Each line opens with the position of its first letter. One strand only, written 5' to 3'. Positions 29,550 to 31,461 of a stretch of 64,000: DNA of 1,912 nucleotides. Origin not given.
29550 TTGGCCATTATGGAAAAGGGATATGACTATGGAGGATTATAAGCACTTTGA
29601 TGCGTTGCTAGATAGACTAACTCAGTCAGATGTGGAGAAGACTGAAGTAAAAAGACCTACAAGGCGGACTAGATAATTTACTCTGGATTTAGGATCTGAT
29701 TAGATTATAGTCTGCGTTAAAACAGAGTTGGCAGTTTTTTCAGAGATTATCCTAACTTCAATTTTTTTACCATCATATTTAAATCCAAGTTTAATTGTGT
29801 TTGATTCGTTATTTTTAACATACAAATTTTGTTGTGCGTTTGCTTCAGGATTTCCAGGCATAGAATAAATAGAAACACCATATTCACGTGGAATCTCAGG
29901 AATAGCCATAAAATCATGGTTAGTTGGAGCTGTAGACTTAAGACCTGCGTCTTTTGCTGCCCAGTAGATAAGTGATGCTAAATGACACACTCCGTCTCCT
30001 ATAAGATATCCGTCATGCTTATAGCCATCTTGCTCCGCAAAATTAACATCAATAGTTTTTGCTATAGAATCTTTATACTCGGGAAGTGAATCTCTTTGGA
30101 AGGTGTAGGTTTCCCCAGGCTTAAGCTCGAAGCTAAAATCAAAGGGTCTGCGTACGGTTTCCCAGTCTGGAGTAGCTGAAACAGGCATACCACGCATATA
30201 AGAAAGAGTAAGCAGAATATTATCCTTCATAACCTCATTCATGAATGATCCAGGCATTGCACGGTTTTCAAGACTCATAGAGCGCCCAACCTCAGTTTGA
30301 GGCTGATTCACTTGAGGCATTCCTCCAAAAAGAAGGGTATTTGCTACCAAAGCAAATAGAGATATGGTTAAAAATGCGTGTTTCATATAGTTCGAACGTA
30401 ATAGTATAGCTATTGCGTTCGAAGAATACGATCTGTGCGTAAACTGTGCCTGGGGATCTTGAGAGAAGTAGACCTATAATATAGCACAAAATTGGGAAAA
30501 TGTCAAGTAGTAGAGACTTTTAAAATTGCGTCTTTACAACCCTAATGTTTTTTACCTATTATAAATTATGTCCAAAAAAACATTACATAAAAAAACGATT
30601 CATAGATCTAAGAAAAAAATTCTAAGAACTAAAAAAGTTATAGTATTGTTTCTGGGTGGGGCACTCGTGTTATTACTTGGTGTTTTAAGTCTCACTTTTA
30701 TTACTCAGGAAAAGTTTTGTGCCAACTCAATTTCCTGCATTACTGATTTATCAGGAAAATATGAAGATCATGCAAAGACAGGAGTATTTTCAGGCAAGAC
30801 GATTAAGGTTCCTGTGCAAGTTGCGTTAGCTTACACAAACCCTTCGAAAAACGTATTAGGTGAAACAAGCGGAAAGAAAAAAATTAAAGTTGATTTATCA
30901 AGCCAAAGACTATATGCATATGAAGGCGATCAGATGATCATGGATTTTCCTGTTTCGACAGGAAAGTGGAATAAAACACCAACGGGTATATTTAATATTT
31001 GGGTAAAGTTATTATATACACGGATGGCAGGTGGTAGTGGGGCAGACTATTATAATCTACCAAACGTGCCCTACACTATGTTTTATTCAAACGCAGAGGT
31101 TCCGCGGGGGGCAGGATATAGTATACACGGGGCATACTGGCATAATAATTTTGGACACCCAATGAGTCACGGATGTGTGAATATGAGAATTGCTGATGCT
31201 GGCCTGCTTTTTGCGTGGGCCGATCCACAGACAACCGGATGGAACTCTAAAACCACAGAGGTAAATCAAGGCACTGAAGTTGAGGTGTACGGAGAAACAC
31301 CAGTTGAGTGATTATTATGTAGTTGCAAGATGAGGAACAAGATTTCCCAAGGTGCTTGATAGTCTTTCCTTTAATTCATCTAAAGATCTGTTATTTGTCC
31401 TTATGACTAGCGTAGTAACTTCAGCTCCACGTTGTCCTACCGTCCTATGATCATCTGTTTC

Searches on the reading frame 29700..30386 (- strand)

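Call 93: search_protein_families(library=pfam, proteins=[window:29700-30386:-], max_evalue=0.0001)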
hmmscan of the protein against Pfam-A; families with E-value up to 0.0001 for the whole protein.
window:29700-30386:- (228 aa): 1 family
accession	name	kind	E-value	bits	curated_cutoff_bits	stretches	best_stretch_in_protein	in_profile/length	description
PF04294.18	VanW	-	9e-09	35.4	27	1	129-213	54-129/130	VanW like protein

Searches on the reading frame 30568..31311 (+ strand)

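Call 93: search_protein_families(library=pfam, proteins=[window:30568-31311:+], max_evalue=0.0001)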
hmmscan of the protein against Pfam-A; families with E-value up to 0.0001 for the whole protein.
window:30568-31311:+ (247 aa): 1 family
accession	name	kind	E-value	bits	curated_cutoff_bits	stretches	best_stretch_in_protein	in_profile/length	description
PF03734.19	YkuD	-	8.4e-22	78.8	23.4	1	104-222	2-142/146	L,D-transpeptidase catalytic domain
